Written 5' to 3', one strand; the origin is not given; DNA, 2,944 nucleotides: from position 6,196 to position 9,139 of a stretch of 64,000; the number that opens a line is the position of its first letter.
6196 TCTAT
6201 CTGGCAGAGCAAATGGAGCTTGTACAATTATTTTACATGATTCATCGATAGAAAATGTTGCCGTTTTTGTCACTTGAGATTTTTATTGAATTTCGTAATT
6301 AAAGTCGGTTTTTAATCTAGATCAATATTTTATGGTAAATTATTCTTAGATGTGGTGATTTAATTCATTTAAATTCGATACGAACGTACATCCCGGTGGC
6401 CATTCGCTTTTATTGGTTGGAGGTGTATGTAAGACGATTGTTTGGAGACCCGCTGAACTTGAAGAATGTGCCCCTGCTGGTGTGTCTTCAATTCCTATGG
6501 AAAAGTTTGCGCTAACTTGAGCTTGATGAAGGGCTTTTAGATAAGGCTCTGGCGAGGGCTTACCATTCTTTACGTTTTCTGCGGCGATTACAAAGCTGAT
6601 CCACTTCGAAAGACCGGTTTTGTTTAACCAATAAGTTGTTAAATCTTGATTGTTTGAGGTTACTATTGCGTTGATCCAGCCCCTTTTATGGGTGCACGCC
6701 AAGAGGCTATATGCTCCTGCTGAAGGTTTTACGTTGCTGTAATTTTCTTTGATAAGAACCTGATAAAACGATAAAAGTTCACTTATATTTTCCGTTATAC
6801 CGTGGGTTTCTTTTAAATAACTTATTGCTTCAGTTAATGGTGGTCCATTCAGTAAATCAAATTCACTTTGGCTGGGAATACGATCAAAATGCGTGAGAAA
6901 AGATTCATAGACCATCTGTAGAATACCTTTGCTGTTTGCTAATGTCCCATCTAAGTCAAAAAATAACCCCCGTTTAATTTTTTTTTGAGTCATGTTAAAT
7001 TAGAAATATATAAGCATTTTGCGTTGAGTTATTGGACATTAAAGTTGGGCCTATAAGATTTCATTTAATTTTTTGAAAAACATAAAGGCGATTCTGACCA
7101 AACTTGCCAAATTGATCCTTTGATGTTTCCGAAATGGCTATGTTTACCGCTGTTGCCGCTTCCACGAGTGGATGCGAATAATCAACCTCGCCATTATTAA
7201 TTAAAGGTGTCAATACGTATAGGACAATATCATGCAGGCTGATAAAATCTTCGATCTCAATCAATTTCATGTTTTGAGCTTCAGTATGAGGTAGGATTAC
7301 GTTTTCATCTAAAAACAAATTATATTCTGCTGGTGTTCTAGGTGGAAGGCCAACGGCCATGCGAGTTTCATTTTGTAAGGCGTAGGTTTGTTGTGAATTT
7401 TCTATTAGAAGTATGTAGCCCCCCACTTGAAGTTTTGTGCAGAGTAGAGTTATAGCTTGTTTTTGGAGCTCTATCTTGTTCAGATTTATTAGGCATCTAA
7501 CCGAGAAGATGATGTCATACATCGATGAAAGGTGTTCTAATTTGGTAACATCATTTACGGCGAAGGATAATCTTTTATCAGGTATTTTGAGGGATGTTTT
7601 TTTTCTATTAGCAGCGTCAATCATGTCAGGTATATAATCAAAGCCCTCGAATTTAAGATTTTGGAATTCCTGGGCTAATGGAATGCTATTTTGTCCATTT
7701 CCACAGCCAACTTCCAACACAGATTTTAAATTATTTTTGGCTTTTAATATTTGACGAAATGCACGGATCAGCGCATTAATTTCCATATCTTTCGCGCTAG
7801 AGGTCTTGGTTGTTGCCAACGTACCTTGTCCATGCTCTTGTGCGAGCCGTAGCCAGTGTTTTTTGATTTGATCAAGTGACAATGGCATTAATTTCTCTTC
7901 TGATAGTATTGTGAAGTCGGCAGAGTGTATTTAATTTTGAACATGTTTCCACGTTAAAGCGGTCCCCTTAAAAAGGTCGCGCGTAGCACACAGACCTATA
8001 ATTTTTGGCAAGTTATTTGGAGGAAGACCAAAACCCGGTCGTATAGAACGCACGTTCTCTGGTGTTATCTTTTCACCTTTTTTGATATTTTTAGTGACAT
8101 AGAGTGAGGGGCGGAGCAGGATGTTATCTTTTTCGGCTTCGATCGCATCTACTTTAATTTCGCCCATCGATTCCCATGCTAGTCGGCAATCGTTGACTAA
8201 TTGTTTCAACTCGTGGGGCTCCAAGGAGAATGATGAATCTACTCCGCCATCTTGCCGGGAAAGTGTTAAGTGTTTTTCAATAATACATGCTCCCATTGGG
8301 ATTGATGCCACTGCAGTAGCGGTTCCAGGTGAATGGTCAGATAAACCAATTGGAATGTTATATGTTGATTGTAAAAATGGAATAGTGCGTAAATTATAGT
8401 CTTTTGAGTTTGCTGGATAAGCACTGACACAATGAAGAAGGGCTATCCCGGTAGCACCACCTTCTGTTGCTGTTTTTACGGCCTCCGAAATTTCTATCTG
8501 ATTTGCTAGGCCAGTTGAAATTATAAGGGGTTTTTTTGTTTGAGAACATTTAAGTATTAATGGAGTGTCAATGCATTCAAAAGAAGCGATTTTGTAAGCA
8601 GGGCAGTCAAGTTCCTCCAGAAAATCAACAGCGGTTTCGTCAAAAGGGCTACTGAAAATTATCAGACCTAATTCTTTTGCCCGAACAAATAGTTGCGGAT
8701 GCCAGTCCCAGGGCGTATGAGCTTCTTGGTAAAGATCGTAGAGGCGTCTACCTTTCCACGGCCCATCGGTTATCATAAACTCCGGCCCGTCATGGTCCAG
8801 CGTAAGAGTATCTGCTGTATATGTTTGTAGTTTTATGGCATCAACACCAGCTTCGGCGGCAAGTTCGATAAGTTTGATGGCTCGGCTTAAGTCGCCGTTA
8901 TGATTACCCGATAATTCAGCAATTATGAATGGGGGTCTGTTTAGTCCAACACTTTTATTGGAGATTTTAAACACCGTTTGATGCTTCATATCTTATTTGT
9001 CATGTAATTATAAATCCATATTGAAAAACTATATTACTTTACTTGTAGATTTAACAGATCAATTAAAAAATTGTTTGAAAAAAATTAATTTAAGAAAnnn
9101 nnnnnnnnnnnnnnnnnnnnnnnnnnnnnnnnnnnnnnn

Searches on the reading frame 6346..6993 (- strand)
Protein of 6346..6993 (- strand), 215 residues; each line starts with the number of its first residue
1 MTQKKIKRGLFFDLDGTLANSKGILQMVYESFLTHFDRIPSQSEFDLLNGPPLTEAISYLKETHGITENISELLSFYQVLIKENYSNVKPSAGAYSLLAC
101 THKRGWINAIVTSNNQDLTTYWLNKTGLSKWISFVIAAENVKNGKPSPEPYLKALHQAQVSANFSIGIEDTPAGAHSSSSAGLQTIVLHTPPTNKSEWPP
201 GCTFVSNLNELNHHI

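Call 68: search_protein_families(library=pfam, proteins=[window:6346-6993:-], max_evalue=0.001)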
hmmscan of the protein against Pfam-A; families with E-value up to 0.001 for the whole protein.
window:6346-6993:- (215 aa): 3 families
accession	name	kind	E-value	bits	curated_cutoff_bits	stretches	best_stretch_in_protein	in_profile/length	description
PF13419.12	HAD_2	-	3.1e-30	106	23.8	1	11-187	2-177/178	Haloacid dehalogenase-like hydrolase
PF00702.32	Hydrolase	-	9.3e-14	52.7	26.4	1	8-181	2-190/191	haloacid dehalogenase-like hydrolase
PF12710.13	HAD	-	5.2e-06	27.5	27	1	10-132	1-124/189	haloacid dehalogenase-like hydrolase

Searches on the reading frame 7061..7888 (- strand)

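Call 68: search_protein_families(library=pfam, proteins=[window:7061-7888:-], max_evalue=0.001)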
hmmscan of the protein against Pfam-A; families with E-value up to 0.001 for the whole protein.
window:7061-7888:- (275 aa): 9 families
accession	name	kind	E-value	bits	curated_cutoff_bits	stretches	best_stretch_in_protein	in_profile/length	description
PF13847.12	Methyltransf_31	-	8.2e-16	58.4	27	1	54-174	4-125/145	Methyltransferase domain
PF13649.12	Methyltransf_25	-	2.4e-13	51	27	1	57-155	1-95/97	Methyltransferase domain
PF08241.18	Methyltransf_11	-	4.7e-09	37.2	21.2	1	58-160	1-94/95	Methyltransferase domain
PF08242.18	Methyltransf_12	-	8.1e-09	36.6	30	1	58-139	1-81/98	Methyltransferase domain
PF13489.12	Methyltransf_23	-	3.3e-07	30.6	27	1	39-163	8-118/164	Methyltransferase domain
PF03848.20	TehB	-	7.1e-06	26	20.4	1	56-163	33-134/193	Tellurite resistance protein TehB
PF01209.24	Ubie_methyltran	-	0.00023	21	20.1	1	37-171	31-161/233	ubiE/COQ5 methyltransferase family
PF06080.18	DUF938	-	0.00038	20.7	27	1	34-129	8-106/202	Protein of unknown function (DUF938)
PF13679.12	Methyltransf_32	-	0.00098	19.5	27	0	33-120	2-95/143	Methyltransferase domain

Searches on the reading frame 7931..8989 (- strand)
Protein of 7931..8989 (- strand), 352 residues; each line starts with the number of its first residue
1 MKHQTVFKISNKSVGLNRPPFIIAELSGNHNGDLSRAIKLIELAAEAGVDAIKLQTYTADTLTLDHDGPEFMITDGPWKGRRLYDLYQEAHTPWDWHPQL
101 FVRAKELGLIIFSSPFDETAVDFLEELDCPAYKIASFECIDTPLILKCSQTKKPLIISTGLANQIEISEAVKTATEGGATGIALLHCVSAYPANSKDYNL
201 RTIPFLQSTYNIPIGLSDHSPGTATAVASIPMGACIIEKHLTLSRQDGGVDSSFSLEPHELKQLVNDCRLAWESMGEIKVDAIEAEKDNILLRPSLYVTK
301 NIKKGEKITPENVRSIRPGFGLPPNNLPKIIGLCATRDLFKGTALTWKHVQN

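Call 68: search_protein_families(library=pfam, proteins=[window:7931-8989:-], max_evalue=0.001)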
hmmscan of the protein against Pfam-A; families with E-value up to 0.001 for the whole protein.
window:7931-8989:- (352 aa): 2 families
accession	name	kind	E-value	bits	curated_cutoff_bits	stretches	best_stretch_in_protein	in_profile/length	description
PF03102.20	NeuB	-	1.1e-84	284.1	22.1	1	40-278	1-239/241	NeuB family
PF08666.17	SAF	-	4.8e-12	46.7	21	1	293-350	1-62/63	SAF domain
